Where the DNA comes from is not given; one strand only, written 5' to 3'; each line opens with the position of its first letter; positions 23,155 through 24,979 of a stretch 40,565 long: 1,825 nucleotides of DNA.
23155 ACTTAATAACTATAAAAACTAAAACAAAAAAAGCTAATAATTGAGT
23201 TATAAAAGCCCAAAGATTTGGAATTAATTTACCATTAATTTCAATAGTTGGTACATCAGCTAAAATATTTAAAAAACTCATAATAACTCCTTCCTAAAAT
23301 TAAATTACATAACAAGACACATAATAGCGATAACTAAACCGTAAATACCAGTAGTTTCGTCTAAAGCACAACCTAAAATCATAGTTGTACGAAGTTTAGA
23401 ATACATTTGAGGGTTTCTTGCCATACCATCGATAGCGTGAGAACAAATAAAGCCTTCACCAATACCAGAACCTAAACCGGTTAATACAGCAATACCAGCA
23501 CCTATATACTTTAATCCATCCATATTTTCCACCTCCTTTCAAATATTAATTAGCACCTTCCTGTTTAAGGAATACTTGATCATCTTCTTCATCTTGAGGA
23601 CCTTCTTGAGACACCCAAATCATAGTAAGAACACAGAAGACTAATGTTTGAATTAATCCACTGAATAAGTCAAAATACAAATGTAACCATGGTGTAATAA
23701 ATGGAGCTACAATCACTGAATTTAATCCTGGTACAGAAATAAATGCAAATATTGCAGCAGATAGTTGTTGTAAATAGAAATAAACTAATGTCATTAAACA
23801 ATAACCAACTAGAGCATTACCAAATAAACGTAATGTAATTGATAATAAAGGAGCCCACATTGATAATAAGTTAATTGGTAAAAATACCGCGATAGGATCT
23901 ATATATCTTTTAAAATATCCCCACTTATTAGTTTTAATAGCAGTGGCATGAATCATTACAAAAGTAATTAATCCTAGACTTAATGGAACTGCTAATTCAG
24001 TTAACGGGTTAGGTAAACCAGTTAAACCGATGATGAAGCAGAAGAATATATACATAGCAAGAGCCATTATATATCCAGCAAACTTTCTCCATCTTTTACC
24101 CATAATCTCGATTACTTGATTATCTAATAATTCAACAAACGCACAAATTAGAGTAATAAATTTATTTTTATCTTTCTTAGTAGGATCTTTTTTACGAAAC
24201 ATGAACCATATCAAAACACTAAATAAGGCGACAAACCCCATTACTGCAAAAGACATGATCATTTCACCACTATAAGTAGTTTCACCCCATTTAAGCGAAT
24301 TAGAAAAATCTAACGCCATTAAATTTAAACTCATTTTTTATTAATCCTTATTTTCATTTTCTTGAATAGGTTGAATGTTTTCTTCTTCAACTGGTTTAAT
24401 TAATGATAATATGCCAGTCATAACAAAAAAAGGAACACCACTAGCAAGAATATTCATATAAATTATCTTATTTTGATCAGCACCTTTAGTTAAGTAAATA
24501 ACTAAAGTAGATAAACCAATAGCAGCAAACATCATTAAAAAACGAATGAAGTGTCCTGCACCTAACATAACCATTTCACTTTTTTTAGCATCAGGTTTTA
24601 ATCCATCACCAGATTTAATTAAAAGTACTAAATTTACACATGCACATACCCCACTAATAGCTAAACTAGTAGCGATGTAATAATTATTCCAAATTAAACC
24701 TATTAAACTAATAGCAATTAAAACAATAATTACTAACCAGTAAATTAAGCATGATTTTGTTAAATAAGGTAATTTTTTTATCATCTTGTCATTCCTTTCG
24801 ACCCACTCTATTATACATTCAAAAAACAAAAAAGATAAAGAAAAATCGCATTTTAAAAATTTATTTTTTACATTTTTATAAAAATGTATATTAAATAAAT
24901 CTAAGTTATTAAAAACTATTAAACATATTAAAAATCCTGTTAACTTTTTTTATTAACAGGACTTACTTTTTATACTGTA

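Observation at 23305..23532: ATP synthase c subunit has a full Na+-ligand set with two carboxylates (E26 and E59)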

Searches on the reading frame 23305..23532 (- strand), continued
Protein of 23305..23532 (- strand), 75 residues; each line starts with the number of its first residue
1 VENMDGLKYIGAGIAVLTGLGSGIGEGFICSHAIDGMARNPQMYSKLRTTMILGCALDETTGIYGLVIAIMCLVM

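Call 36: predict_structure(alignment_id=A1)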
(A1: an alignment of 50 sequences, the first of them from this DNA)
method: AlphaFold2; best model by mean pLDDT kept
length: 72 residues; sequences in the alignment: 50
mean_pLDDT: 94.1   pTM: 0.70
mean pLDDT of the five models: 94.1, 92.9, 92.2, 91.4, 90.7
residues with pLDDT >= 90: 68; 70-90: 3; 50-70: 1; < 50: 0
segments of 3 or more residues with pLDDT < 50: none
pLDDT, mean of each block of 10 residues (from residue 1): 89 92 97 97 97 94 94 89
secondary structure, 60 per line:
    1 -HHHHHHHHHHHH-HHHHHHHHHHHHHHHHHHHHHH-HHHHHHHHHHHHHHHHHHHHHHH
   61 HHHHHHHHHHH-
elements in order: H2-13 H15-36 H38-71
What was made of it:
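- On F-type ATP synthase subunit c (PF00137 / TIGR01260): The AlphaFold model has helices 2-36 and 38-71 with pLDDT 94 (call 36).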

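Call 38: list_cluster_members(proteins=[P0004, P0006, P0009, P0017, P0048, P0074, P0166, P0181, P0219, P0117])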
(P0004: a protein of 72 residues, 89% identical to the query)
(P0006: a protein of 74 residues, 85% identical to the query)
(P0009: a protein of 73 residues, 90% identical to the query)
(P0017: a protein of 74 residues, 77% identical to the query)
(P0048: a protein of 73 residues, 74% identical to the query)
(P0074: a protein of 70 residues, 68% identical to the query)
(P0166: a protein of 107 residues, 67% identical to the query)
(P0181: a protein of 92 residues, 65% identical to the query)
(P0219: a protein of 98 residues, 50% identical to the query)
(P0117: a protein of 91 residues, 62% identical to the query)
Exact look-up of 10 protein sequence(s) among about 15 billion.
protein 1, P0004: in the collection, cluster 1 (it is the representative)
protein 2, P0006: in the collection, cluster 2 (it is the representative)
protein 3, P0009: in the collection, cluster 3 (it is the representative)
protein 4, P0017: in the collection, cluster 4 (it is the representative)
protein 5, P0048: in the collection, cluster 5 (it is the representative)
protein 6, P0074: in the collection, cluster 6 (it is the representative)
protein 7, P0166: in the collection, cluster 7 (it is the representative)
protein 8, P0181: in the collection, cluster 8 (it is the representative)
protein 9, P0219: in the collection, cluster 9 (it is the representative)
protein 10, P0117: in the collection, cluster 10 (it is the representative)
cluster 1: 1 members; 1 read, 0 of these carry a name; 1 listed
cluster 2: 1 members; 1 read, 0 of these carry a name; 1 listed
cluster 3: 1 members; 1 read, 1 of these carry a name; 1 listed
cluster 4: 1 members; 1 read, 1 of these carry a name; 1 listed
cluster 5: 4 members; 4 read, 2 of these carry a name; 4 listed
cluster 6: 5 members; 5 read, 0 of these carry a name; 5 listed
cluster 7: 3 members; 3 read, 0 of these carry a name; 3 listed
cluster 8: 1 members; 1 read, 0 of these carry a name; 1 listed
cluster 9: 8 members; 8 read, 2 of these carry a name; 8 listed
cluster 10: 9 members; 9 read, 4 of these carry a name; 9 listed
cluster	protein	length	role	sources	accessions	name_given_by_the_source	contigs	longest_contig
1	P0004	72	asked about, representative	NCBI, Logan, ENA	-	-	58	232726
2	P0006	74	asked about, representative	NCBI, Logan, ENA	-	-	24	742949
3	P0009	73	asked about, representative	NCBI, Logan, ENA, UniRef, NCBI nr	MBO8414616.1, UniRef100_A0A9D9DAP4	MAG: ATP synthase F0 subunit C [Firmicutes bacterium] | ATP synthase subunit c n=1 Tax=Candidatus Scatoplasma merdavium TaxID=2840932 ... | ATP synthase F0 subunit C [Candidatus Scatoplasma merdavium]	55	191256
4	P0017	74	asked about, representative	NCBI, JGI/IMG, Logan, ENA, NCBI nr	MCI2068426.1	MAG: ATP synthase F0 subunit C [Bacilli bacterium] | F-type H+-transporting ATPase subunit c | ATP synthase F0 subunit C [Bacilli bacterium]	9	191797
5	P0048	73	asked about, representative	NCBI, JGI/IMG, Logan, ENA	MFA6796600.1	MAG: ATP synthase F0 subunit C [Bacilli bacterium]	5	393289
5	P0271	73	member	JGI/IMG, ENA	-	F-type H+-transporting ATPase subunit c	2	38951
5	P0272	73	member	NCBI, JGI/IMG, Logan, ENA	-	-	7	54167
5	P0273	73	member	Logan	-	-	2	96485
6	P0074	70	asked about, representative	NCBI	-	-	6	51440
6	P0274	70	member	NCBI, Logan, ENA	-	-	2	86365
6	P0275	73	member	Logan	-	-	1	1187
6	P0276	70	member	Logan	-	-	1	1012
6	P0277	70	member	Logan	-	-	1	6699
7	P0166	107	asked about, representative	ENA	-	-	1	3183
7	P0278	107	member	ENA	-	-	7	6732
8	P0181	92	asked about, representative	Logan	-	-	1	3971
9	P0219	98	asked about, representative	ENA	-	-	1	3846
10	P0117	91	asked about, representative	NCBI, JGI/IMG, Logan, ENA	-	F-type H+-transporting ATPase subunit c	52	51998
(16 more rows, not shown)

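Call 40: fold_search(model_id=the predicted structure, library=pdb)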
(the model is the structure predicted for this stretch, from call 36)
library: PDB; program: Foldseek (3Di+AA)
matches with E <= 10: 125; with E <= 0.001: 9
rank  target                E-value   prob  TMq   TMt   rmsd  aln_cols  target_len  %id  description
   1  4bem_A                4.7e-05  1.00  0.87  0.77   1.4        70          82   44  Crystal structure of the F-type ATP synthase c-ring from Acetobacterium woodii. (released 2014-03-26)
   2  3zk1_A                2.0e-04  1.00  0.86  0.71   1.4        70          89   47  Crystal structure of the sodium binding rotor ring at pH 5.3 (released 2013-05-29)
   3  1yce_A                2.1e-04  1.00  0.85  0.71   1.5        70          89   40  Structure of the rotor ring of F-type Na+-ATPase from Ilyobacter tartaricus (released 2005-04-12)
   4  5bq6_O                3.5e-04  1.00  0.93  0.90   1.0        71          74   38  Structure of the yeast F1FO ATPase C10 ring with oligomycin B (released 2015-08-26)
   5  3u2f_M                4.8e-04  1.00  0.93  0.89   1.0        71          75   38  ATP synthase c10 ring in proton-unlocked conformation at PH 8.3 (released 2012-02-08)
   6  5fl7_R                5.7e-04  1.00  0.89  0.86   1.0        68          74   44  Structure of the F1c10 complex from Yarrowia lipolytica ATP synthase (released 2016-06-29)
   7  5fl7_K                7.6e-04  1.00  0.91  0.90   0.9        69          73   43  Structure of the F1c10 complex from Yarrowia lipolytica ATP synthase (released 2016-06-29)
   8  6fkf_G                8.1e-04  1.00  0.91  0.83   1.1        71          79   39  Chloroplast F1Fo conformation 1 (released 2018-05-23)
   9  8fkj_K                9.1e-04  1.00  0.85  0.84   1.1        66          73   41  Yeast ATP Synthase in conformation-3, at pH 6 (released 2024-01-24)
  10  5fl7_Q                1.0e-03  1.00  0.92  0.87   0.9        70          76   43  Structure of the F1c10 complex from Yarrowia lipolytica ATP synthase (released 2016-06-29)
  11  9b0x_1                1.0e-03  1.00  0.92  0.88   1.0        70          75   40  Artemia franciscana ATP synthase state 2 (composite structure), pH 7.0 (released 2025-03-26)
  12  5fl7_N                1.1e-03  1.00  0.94  0.90   0.9        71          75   42  Structure of the F1c10 complex from Yarrowia lipolytica ATP synthase (released 2016-06-29)
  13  9itm_H                1.2e-03  1.00  0.90  0.90   1.2        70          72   38  Chloroflexus aurantiacus ATP synthase, state 1, focused refinement of FO (released 2025-03-19)
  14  5fl7_L                1.2e-03  1.00  0.90  0.90   0.8        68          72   43  Structure of the F1c10 complex from Yarrowia lipolytica ATP synthase (released 2016-06-29)
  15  9itp_P                1.3e-03  1.00  0.89  0.88   1.1        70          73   38  Chloroflexus aurantiacus ATP synthase, state 2, focused refinement of FO and peripheral stalk (released 2025-03-19)
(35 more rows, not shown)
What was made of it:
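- On F-type ATP synthase subunit c (PF00137 / TIGR01260): Foldseek TM scores are 0.85-0.94 to solved c subunits (call 40).
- Checked: Foldseek on the AlphaFold model gives the same top three (call 40).
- The same three lead the Foldseek ranking (TMq 0.85-0.87, rmsd 1.4-1.5; call 40) for a model with pLDDT 94 (call 36).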

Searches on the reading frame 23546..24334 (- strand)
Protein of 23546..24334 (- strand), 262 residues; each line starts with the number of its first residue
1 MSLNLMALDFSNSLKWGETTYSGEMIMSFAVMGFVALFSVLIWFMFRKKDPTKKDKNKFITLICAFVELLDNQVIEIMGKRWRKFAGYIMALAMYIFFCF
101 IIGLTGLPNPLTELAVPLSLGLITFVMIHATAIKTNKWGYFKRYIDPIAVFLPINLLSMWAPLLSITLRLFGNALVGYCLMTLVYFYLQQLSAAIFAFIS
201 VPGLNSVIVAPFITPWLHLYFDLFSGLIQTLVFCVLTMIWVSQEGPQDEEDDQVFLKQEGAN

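Call 4: search_protein_families(library=pfam, proteins=[window:23546-24334:-])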
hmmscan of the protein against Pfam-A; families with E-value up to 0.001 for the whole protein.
window:23546-24334:- (262 aa): 1 family
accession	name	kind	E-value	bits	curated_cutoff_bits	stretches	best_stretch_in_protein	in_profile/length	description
PF00119.25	ATP-synt_A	-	5.3e-34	118.4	33.9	1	30-242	6-217/217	ATP synthase A chain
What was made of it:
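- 23546..24334 (-): atpB, the a subunit (stator). The essential stator Arg is R169 in LRLFGN, codon 23828-23830. PF00119 scores 118 bits (call 4).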

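Call 5: search_protein_families(library=ncbifam, proteins=[window:23546-24334:-], max_evalue=0.01)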
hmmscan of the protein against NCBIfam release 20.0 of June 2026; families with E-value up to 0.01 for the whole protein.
window:23546-24334:- (262 aa): 14 families
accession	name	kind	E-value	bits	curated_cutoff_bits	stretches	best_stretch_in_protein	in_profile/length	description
NF004485.0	PRK05815.3-3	equivalog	1.1e-51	175.9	249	1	10-253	10-260/281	F0F1 ATP synthase subunit A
NF004487.0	PRK05815.3-5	equivalog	6.7e-40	137.1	224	1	24-253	25-245/269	F0F1 ATP synthase subunit A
NF004484.0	PRK05815.3-2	equivalog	3.2e-34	118.7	234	1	23-241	21-220/226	F0F1 ATP synthase subunit A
NF004486.0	PRK05815.3-4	equivalog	2.2e-30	106.1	272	1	25-242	29-220/224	F0F1 ATP synthase subunit A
NF004481.0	PRK05815.2-3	equivalog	3.2e-22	79.3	227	2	31-182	25-177/225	F0F1 ATP synthase subunit A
NF009954.0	PRK13420.1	equivalog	2.5e-18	66.7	272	1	25-243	23-215/229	F0F1 ATP synthase subunit A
TIGR01131.1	ATP_synt_6_or_A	equivalog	5.1e-18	65.8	102.6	1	24-243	10-225/227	F0F1 ATP synthase subunit A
NF009955.0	PRK13421.1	equivalog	1.7e-17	63.7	302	1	16-243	14-215/231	F0F1 ATP synthase subunit A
NF004479.0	PRK05815.1-4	equivalog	1.7e-17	63.5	268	1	14-243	8-232/238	F0F1 ATP synthase subunit A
TIGR03306.1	altF1_A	exception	4.9e-14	52.5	302.1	1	16-184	11-177/217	alternate F1F0 ATPase, F0 subunit A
NF004482.0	PRK05815.2-4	equivalog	6.8e-13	48.9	225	1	35-242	40-245/252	F0F1 ATP synthase subunit A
NF009953.0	PRK13419.1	equivalog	1.1e-09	38.1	460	1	40-252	124-337/346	F0F1 ATP synthase subunit A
NF004477.0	PRK05815.1-1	equivalog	0.00031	20.3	280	1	110-244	140-264/268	F0F1 ATP synthase subunit A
NF009952.0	PRK13417.1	equivalog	0.0017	17.9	531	1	31-105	100-177/352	F0F1 ATP synthase subunit A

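Call 22: search_solved_structures(query=window:23546-24334:-, max_evalue=0.001, show_alignments=3)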
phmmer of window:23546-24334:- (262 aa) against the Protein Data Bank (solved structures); distinct sequences matched with E-value up to 0.001: 5.
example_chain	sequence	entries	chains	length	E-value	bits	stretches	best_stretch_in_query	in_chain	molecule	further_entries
22vl_a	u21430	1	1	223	2.7e-10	43.8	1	23-179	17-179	ATP synthase subunit a, chloroplastic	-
6fkf_a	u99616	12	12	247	5.5e-08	36.3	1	107-181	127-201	ATP synthase subunit a, chloroplastic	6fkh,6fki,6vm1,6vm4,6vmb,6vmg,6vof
7jg5_a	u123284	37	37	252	1.2e-07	35.1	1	110-187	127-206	ATP synthase subunit a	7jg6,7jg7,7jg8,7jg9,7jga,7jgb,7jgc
6n2d_a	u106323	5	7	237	1.5e-06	31.6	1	85-244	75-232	ATP synthase subunit a | Bacillus PS3 ATP synthase subunit a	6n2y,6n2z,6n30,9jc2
8j0s_a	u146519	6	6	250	1.6e-06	31.5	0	15-250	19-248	ATP synthase subunit a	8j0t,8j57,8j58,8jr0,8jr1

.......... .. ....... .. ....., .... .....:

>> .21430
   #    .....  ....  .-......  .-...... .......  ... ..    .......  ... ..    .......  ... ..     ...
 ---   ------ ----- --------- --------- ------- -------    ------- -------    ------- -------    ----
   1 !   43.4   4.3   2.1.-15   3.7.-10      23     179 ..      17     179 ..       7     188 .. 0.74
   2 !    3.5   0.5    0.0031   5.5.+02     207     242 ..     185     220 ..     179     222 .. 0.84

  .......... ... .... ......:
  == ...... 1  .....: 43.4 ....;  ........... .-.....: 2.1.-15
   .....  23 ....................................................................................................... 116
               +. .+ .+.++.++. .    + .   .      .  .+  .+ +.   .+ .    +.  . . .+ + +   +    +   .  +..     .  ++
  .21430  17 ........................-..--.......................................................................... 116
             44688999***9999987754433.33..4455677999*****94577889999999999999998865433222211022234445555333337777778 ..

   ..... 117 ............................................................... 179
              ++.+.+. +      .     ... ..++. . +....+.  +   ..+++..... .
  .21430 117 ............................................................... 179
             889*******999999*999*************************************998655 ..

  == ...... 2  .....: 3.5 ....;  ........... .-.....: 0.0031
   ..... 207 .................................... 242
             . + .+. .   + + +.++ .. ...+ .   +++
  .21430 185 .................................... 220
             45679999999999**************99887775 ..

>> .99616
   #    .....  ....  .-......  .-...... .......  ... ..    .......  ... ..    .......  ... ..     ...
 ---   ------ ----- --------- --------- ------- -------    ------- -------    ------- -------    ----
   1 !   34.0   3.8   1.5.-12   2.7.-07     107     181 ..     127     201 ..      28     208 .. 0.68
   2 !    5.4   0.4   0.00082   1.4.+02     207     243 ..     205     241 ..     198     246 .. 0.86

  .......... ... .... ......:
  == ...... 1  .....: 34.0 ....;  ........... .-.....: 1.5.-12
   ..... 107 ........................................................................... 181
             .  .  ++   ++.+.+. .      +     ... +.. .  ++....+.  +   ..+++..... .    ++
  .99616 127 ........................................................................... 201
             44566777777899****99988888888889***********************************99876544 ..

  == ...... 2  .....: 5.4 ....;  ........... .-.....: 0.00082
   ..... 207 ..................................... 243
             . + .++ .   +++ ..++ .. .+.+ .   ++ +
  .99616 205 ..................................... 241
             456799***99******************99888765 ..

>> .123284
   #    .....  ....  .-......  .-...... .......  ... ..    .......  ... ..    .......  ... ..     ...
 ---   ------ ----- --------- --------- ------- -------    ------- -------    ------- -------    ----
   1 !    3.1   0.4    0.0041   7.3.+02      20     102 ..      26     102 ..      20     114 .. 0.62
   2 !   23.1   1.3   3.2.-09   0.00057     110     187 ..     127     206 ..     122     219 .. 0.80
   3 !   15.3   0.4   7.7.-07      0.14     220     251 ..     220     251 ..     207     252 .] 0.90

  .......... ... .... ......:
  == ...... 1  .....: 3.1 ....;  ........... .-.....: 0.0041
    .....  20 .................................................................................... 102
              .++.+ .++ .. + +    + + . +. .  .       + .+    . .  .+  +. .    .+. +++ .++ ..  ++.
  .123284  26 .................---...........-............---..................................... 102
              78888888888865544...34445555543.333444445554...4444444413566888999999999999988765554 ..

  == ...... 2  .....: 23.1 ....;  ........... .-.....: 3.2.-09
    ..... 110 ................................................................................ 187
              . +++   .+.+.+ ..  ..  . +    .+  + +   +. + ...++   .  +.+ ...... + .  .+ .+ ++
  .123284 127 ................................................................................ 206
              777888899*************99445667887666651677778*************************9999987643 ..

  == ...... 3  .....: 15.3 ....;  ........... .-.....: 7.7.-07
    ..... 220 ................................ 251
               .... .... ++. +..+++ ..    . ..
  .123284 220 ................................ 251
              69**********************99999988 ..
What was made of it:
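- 23546..24334 (-): It aligns to the chloroplast, PS3 and mycobacterial a subunits (call 22).
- Tried and rejected: a subunit against the PDB (call 22).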

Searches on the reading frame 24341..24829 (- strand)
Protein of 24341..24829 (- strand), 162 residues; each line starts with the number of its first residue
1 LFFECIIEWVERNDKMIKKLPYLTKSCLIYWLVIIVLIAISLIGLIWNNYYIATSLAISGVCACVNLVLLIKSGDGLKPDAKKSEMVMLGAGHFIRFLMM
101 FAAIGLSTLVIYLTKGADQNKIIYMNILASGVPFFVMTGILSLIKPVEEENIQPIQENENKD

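Call 4: search_protein_families(library=pfam, proteins=[window:24341-24829:-])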
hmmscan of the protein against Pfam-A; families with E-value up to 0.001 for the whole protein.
window:24341-24829:- (162 aa): 1 family
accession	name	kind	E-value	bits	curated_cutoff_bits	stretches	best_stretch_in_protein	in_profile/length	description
PF03899.21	ATP-synt_I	-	0.00044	21.1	25.1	1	31-107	4-83/99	ATP synthase I chain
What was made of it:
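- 24341..24829 (-): atpI-like small membrane protein at the head of the operon, with a TTG start. Weak PF03899 hit, 21.1 bits against a cutoff of 25.1 (call 4), plus its position in the operon.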

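Call 5: search_protein_families(library=ncbifam, proteins=[window:24341-24829:-], max_evalue=0.01)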
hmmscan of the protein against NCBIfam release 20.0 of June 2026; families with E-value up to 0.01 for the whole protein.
window:24341-24829:- (162 aa): 0 families
